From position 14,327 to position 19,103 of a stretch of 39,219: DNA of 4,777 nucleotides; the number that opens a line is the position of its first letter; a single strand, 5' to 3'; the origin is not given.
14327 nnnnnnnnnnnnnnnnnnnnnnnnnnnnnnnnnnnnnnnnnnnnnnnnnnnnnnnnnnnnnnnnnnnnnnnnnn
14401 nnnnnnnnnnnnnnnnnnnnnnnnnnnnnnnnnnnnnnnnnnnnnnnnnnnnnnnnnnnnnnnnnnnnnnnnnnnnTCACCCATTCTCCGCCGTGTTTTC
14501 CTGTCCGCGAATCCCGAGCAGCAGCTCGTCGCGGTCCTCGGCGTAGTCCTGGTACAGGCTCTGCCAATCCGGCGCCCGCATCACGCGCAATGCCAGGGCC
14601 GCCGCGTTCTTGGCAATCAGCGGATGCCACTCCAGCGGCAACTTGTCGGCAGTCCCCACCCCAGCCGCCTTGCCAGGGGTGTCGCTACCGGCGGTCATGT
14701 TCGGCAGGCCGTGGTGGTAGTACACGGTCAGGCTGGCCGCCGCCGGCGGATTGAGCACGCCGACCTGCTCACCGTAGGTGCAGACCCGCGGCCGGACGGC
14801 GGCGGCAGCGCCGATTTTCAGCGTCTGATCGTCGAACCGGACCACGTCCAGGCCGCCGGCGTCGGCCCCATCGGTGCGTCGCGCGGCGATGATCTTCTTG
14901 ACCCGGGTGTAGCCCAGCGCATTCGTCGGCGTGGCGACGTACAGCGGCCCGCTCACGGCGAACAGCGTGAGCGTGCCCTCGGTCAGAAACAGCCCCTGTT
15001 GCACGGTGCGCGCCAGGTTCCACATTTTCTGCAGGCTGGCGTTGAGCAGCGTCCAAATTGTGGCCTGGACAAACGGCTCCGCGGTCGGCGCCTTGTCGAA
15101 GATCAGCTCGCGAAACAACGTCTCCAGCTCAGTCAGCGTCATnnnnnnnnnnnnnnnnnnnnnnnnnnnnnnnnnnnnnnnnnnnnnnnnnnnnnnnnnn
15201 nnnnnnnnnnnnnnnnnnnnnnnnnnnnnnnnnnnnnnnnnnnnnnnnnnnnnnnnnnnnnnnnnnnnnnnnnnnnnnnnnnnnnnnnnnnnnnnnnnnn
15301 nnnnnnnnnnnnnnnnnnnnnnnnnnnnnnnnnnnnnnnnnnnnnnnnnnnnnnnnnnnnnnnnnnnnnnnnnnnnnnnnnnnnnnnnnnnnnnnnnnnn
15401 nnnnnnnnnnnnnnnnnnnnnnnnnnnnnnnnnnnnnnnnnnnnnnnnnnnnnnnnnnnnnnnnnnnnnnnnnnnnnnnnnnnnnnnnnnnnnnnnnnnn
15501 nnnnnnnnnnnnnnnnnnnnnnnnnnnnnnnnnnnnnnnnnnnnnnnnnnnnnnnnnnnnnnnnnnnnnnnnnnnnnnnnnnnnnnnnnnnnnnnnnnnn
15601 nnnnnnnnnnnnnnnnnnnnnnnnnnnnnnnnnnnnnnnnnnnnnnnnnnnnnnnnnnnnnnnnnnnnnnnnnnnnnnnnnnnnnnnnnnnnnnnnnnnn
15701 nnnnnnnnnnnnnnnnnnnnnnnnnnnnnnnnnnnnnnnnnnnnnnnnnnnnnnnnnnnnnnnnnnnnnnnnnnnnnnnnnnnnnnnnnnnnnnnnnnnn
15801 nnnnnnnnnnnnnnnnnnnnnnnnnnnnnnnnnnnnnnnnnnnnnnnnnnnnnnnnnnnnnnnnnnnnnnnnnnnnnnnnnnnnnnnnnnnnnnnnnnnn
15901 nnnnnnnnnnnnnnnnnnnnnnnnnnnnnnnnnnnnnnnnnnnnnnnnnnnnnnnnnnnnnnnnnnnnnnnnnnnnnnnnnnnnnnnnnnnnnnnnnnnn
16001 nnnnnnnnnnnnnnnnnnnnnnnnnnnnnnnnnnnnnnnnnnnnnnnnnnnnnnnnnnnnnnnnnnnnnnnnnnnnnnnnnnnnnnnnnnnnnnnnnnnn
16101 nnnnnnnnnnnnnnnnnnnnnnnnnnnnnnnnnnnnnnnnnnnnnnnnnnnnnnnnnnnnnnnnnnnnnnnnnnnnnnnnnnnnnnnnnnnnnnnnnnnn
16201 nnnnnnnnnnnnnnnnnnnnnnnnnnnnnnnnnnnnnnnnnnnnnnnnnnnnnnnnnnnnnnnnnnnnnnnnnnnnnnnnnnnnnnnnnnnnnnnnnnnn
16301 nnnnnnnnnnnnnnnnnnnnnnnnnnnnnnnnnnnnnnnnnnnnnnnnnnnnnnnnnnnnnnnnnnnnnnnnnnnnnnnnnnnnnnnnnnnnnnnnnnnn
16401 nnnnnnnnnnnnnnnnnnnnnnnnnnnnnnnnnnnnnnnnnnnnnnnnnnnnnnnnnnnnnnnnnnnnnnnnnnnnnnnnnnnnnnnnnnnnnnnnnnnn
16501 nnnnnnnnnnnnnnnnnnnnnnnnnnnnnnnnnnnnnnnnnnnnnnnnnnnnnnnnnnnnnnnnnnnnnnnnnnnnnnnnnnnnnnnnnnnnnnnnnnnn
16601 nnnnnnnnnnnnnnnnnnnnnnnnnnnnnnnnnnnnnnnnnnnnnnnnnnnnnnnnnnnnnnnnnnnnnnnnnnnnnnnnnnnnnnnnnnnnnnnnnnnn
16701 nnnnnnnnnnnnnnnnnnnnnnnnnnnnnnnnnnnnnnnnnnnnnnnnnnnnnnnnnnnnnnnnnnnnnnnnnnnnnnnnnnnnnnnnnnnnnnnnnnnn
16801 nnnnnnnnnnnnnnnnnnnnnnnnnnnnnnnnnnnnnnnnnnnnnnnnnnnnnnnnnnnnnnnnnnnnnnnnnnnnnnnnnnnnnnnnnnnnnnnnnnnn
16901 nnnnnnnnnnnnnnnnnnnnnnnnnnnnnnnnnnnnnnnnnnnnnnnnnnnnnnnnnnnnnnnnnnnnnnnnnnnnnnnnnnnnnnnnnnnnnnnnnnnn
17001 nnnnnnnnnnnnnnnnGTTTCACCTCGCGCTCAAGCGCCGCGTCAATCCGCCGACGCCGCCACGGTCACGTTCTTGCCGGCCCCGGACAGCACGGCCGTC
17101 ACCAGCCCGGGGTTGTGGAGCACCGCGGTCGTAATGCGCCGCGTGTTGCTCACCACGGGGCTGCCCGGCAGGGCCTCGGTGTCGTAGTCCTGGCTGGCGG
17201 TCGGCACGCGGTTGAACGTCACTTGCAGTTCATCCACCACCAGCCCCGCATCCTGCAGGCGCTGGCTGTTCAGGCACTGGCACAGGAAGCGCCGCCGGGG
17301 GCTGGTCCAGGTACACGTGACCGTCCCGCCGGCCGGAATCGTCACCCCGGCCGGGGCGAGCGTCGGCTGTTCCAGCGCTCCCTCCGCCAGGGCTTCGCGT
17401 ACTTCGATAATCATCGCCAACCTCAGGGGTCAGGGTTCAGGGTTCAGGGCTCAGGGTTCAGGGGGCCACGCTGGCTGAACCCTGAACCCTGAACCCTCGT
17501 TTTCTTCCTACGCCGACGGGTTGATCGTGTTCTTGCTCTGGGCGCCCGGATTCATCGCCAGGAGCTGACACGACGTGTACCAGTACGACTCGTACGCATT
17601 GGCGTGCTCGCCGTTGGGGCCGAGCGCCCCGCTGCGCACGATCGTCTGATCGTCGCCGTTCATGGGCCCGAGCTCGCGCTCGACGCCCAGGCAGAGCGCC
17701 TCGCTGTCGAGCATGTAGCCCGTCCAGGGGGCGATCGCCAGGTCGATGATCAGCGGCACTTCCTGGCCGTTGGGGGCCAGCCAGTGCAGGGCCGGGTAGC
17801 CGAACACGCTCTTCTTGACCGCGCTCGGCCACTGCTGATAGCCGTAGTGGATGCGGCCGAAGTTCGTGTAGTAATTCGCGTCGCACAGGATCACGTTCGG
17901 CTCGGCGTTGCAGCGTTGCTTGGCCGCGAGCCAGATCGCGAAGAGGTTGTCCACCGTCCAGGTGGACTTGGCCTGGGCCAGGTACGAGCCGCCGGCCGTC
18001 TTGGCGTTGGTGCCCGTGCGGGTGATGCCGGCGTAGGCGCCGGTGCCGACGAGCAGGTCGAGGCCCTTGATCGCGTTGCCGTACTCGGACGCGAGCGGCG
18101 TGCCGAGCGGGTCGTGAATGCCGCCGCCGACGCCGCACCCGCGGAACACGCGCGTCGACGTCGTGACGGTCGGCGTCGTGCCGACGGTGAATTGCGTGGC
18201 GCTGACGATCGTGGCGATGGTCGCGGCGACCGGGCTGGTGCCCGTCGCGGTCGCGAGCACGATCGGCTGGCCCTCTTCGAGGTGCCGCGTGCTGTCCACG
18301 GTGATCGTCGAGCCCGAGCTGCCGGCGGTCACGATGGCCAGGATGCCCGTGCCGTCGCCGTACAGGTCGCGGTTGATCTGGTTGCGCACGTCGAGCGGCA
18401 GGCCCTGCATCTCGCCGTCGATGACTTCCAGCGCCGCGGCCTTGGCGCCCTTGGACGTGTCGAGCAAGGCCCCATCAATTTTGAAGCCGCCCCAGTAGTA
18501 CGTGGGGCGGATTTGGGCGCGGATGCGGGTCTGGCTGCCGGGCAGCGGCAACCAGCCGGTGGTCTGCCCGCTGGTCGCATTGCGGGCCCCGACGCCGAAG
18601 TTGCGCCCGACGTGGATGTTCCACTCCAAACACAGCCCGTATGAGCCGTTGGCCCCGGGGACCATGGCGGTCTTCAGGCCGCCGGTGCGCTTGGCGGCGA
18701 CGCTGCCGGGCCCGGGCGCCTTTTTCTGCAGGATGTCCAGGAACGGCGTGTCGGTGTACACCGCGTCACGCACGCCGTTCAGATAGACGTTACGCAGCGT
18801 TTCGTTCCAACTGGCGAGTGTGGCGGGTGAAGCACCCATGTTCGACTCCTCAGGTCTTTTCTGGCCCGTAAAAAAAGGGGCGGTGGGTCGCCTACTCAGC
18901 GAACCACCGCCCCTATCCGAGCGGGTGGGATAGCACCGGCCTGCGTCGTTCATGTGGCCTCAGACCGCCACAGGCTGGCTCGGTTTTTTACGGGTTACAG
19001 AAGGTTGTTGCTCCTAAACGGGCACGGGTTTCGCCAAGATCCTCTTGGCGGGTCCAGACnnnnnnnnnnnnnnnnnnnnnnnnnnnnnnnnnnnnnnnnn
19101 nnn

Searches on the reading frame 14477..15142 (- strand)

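Call 44: search_protein_families(library=pfam, proteins=[window:14477-15142:-], max_evalue=0.01)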
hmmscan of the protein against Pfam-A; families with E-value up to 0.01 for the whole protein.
window:14477-15142:- (221 aa): 1 family
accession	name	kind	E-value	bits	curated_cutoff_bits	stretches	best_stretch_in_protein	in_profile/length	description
PF24175.2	SU10_adaptor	-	1.3e-06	29.4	27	1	1-204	1-181/194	SU10 adaptor protein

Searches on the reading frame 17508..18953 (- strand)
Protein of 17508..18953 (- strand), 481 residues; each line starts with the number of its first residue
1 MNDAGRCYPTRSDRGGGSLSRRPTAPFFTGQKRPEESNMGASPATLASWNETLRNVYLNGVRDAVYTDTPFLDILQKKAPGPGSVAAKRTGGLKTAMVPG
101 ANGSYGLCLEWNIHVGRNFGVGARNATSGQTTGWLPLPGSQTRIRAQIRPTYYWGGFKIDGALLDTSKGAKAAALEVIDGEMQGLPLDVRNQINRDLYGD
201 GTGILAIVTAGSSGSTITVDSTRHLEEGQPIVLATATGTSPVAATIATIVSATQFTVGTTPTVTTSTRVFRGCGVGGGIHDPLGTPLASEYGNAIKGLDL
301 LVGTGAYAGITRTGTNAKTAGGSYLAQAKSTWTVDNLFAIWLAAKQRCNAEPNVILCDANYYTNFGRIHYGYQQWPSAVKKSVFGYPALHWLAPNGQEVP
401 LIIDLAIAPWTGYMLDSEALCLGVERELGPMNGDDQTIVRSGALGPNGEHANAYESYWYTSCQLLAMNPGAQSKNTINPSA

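Call 9: search_protein_families(library=pfam, proteins=[window:17508-18953:-], max_evalue=0.01)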
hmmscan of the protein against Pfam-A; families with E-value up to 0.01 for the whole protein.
window:17508-18953:- (481 aa): 0 families

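Call 10: search_protein_families(library=phrogs, proteins=[window:17508-18953:-], max_evalue=0.001)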
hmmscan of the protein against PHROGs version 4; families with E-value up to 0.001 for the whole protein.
window:17508-18953:- (481 aa): 2 families
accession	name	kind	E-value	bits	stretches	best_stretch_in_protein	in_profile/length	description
phrog_14242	-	head and packaging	8.9e-20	71.7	1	43-266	2-203/396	major head protein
phrog_9953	-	head and packaging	8.5e-09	36.2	1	292-469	144-320/329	major head protein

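Call 11: search_dna_similar(query=window:17508-18953:-, collection=phages, mode=protein, max_rows=25)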
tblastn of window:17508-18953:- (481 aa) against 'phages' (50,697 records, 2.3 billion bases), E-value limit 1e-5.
Records with a match: 11; places in all: 11; records where one place covers at least 80% of the query: 0.
Best place of each record, by identity: <60% 11.
By first word of the organism name: Arthrobacter 8; Microbacterium 2; Cellulosimicrobium 1.
By host as written in the record: Arthrobacter sp. ATCC 21022 8; Microbacterium paraoxydans NRRL B-14843 2; Cellulosimicrobium sp. 1.
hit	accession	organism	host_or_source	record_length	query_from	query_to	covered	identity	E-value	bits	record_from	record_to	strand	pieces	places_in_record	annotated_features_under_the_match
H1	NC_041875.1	Arthrobacter phage Jasmine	Arthrobacter sp. ATCC 21022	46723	43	237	41%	26.8%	2e-9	66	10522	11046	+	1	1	17: major head protein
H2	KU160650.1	Arthrobacter phage Jasmine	Arthrobacter sp. ATCC 21022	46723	43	237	41%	26.8%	2e-9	66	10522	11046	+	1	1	17: major capsid protein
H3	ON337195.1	Arthrobacter phage Casserole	Arthrobacter sp. ATCC 21022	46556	43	237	41%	26.3%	5e-9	65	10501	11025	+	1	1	15: major capsid protein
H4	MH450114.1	Arthrobacter phage Brad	Arthrobacter sp. ATCC 21022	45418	43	237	41%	26.3%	5e-9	65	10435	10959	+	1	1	15: major capsid protein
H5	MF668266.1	Arthrobacter phage Adat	Arthrobacter sp. ATCC 21022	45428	43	237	41%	26.3%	5e-9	65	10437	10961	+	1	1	major capsid protein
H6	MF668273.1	Arthrobacter phage GurgleFerb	Arthrobacter sp. ATCC 21022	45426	43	237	41%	26.3%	5e-9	65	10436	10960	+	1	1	major capsid protein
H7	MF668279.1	Arthrobacter phage Nellie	Arthrobacter sp. ATCC 21022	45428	43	237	41%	26.3%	5e-9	65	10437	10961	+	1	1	major capsid protein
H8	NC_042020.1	Arthrobacter phage Adat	Arthrobacter sp. ATCC 21022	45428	43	237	41%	26.3%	5e-9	65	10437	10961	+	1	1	major head protein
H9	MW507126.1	Microbacterium phage Shocker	Microbacterium paraoxydans NRRL B-14843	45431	44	217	36%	28.7%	8e-9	64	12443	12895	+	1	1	23: major capsid protein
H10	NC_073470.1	Microbacterium phage Shocker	Microbacterium paraoxydans NRRL B-14843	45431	44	217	36%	28.7%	8e-9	64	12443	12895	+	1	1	23: major capsid protein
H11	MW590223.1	Cellulosimicrobium phage DS1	Cellulosimicrobium sp.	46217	106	240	28%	31.9%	2e-9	66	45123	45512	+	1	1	hypothetical protein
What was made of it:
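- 17508..18953 (-): Major capsid gene, whose stop precedes the array-A hairpin. calls 10, 11
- Tried and rejected: The capsid protein finds only 26-32% identity to Arthrobacter, Microbacterium and Cellulosimicrobium phages (call 11).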
